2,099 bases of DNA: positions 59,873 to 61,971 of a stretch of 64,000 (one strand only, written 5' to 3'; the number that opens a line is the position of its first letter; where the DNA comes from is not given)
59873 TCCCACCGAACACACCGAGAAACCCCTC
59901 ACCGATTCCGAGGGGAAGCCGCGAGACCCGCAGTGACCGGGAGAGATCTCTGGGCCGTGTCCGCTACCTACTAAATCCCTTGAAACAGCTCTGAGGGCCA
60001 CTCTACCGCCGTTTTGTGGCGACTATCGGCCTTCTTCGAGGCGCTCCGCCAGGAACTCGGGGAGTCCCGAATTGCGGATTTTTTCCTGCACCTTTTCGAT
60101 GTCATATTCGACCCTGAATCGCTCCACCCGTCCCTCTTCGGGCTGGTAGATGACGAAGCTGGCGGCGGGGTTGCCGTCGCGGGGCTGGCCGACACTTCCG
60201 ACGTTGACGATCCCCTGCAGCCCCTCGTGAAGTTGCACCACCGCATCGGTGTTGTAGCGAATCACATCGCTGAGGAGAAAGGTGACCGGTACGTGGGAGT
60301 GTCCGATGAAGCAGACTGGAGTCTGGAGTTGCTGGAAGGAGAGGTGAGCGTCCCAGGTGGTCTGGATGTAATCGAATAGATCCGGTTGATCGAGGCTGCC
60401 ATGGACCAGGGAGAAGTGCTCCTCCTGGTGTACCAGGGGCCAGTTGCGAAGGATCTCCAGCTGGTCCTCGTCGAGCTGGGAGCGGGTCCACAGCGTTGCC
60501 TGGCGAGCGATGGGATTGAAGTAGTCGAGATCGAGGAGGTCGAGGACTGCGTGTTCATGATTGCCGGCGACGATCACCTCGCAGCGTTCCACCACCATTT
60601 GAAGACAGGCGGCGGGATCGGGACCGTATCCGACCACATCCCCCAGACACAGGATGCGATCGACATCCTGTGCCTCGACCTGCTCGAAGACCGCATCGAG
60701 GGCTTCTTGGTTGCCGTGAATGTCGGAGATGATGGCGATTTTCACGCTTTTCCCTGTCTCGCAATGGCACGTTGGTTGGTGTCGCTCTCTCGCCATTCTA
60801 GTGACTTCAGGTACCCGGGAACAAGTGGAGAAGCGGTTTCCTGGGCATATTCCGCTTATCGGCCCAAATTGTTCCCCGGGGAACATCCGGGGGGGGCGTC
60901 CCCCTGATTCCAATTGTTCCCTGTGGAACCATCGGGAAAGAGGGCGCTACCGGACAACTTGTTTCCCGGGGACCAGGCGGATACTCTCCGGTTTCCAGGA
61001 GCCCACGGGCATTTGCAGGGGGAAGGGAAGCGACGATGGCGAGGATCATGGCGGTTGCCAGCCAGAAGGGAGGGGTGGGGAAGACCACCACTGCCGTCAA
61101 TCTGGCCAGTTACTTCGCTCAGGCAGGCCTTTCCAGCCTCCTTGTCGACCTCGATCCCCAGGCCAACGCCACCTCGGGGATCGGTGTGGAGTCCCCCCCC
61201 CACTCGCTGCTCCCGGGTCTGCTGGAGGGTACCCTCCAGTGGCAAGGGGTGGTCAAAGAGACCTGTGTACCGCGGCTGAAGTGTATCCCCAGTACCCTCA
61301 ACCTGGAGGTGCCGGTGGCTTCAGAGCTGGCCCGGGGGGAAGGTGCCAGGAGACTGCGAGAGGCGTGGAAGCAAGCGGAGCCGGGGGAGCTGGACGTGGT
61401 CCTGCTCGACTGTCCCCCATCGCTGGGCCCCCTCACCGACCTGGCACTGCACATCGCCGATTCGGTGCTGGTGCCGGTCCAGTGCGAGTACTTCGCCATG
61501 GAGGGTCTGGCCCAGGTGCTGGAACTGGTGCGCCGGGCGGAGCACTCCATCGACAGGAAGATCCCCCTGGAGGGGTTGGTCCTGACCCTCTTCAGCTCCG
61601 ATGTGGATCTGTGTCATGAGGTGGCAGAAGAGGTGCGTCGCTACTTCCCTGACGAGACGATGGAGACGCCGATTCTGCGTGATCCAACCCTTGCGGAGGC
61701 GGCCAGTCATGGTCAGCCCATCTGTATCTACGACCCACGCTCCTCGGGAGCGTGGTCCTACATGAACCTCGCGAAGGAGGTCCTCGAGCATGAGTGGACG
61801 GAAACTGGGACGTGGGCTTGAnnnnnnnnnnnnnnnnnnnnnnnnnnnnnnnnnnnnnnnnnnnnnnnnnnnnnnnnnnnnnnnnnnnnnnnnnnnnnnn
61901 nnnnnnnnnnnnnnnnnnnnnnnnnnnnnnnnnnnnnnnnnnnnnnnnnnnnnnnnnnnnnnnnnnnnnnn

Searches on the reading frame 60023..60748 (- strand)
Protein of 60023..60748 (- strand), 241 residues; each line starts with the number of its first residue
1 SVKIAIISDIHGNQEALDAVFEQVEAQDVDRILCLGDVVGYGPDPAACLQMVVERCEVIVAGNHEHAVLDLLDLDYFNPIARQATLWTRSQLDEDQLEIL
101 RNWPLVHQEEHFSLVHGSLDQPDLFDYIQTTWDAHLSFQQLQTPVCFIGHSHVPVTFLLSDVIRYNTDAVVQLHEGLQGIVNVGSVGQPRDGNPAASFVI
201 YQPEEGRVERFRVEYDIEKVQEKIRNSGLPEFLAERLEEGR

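Call 7: search_protein_families(library=pfam, proteins=[window:60023-60748:-])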
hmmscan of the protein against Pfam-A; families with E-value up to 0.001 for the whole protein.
window:60023-60748:- (241 aa): 2 families
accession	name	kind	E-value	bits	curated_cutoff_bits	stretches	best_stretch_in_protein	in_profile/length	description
PF12850.12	Metallophos_2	-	1.4e-17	64.5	27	1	3-204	2-152/154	Calcineurin-like phosphoesterase superfamily domain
PF00149.33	Metallophos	-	1.6e-17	65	21.5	1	3-156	2-159/191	Calcineurin-like phosphoesterase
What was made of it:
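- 60023..60748 (-): Divergently transcribed metallophosphoesterase gene (GTG start, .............). It defines the 287-bp intergenic region 60749-61035. Pfam Metallophos (call 7).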

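Call 56: search_protein_families(library=ncbifam, proteins=[window:60023-60748:-], max_evalue=0.001)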
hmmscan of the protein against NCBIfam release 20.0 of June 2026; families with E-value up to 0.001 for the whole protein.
window:60023-60748:- (241 aa): 6 families
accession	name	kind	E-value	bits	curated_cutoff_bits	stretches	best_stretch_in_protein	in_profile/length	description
NF006988.0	PRK09453.1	equivalog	7.2e-12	45.5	117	1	2-43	1-42/183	phosphodiesterase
NF001204.0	PRK00166.1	equivalog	5.6e-10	39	176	1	5-119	4-123/276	symmetrical bis(5'-nucleosyl)-tetraphosphatase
TIGR00040.1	yfcE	subfamily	1.3e-08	35.1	56.25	1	3-157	2-121/158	YfcE family phosphodiesterase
NF008516.0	PRK11439.1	equivalog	1e-07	32.2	326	1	4-73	19-89/218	protein-serine/threonine phosphatase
TIGR00668.1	apaH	equivalog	3.6e-06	26.6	222.85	1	6-116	5-120/279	bis(5'-nucleosyl)-tetraphosphatase (symmetrical) ApaH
NF007425.0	PRK09968.1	equivalog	1.1e-05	25.3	332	1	4-100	17-114/218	protein-serine/threonine phosphatase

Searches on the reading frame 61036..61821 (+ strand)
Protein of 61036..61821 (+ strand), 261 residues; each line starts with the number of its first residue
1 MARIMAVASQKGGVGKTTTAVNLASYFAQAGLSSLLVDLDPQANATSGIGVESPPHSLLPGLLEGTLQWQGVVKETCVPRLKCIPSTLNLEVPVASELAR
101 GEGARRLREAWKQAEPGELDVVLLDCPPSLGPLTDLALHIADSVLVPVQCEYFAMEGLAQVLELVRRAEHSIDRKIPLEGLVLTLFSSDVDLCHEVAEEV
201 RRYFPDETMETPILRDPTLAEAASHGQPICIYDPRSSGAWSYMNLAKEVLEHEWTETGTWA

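Call 7: search_protein_families(library=pfam, proteins=[window:61036-61821:+])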
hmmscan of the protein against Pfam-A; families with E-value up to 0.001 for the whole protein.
window:61036-61821:+ (261 aa): 7 families
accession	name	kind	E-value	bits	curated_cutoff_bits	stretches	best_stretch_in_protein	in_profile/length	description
PF13614.12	AAA_31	-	1.4e-41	142.8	27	1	3-176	2-175/177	AAA domain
PF01656.29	CbiA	-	5.7e-24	84.9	25.4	1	6-229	2-125/125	CobQ/CobB/MinD/ParA nucleotide binding domain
PF10609.15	ParA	-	3.1e-12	46.9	27.1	1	3-144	4-134/246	NUBPL iron-transfer P-loop NTPase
PF09140.17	MipZ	-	3.2e-09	36.9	20.7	0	4-42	2-40/262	ATPase MipZ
PF06564.18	CBP_BcsQ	-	1e-07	32.2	21.3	1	4-248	3-232/234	Cellulose biosynthesis protein BcsQ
PF00142.24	Fer4_NifH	-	1e-07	32.2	25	1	10-47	7-44/271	4Fe-4S iron sulfur cluster binding proteins, NifH/frxC family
PF02374.21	ArsA_ATPase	-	2.4e-05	24.1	24.3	1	9-44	7-42/305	Anion-transporting ATPase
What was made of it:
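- Checked: All three lie 60-166 bp 5' of the parA ATG at 61036. parA and parB identities are confirmed by Pfam (call 7).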

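Call 56: search_protein_families(library=ncbifam, proteins=[window:61036-61821:+], max_evalue=0.001)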
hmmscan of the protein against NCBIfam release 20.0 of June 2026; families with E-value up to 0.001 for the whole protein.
window:61036-61821:+ (261 aa): 25 families
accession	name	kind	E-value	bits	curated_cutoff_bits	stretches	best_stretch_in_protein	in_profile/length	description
NF041546.1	ParA_partition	equivalog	1.1e-28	100.1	180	2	4-46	1-43/203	ParA family partition ATPase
TIGR03453.1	partition_RepA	equivalog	9.6e-23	80.6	348.45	1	3-172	105-288/387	plasmid partitioning protein RepA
TIGR03371.1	cellulose_yhjQ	equivalog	1.9e-21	76.6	157.85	1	4-249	3-241/246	cellulose biosynthesis protein BcsQ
TIGR01969.1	minD_arch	subfamily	2e-20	73.1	201.75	1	3-254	1-235/251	cell division ATPase MinD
NF010443.0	PRK13869.1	subfamily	6.8e-15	54.8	446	2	3-51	122-170/405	plasmid-partitioning protein RepA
NF010259.0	PRK13705.1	equivalog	1.6e-13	50.4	725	1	3-175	107-291/388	plasmid-partitioning protein SopA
TIGR01007.1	eps_fam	subfamily_domain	3.8e-12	46.2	108.05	1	3-146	18-157/204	polysaccharide biosynthesis tyrosine autokinase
NF041283.1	PrgP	equivalog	1.2e-11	44.4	400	1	1-49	1-50/297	ParA superfamily DNA segregation protein PrgP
TIGR01968.1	minD_bact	equivalog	1.2e-09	37.9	212.9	1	2-250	1-237/261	septum site-determining protein MinD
TIGR03018.1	pepcterm_TyrKin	hypoth_equivalog_domain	1.4e-08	34.3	230.65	1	4-167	37-198/207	XrtA-associated tyrosine autokinase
NF047398.1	AAA_KGGVGR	domain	2.4e-08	34.5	90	1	3-40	3-40/190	KGGVGR-motif variant AAA ATPase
NF041136.1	MrpORP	equivalog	2.8e-08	33.5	450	1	4-141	7-134/365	iron-sulfur cluster carrier protein MrpORP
TIGR01287.1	nifH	equivalog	3.1e-08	33.3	394.35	1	10-50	7-47/275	nitrogenase iron protein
NF009701.0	PRK13230.1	subfamily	5e-08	32.3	350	1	10-51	8-49/291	nitrogenase reductase-like protein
TIGR03815.1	CpaE_hom_Actino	equivalog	8.9e-08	31.6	154.45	1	2-169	111-273/340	septum site-determining protein Ssd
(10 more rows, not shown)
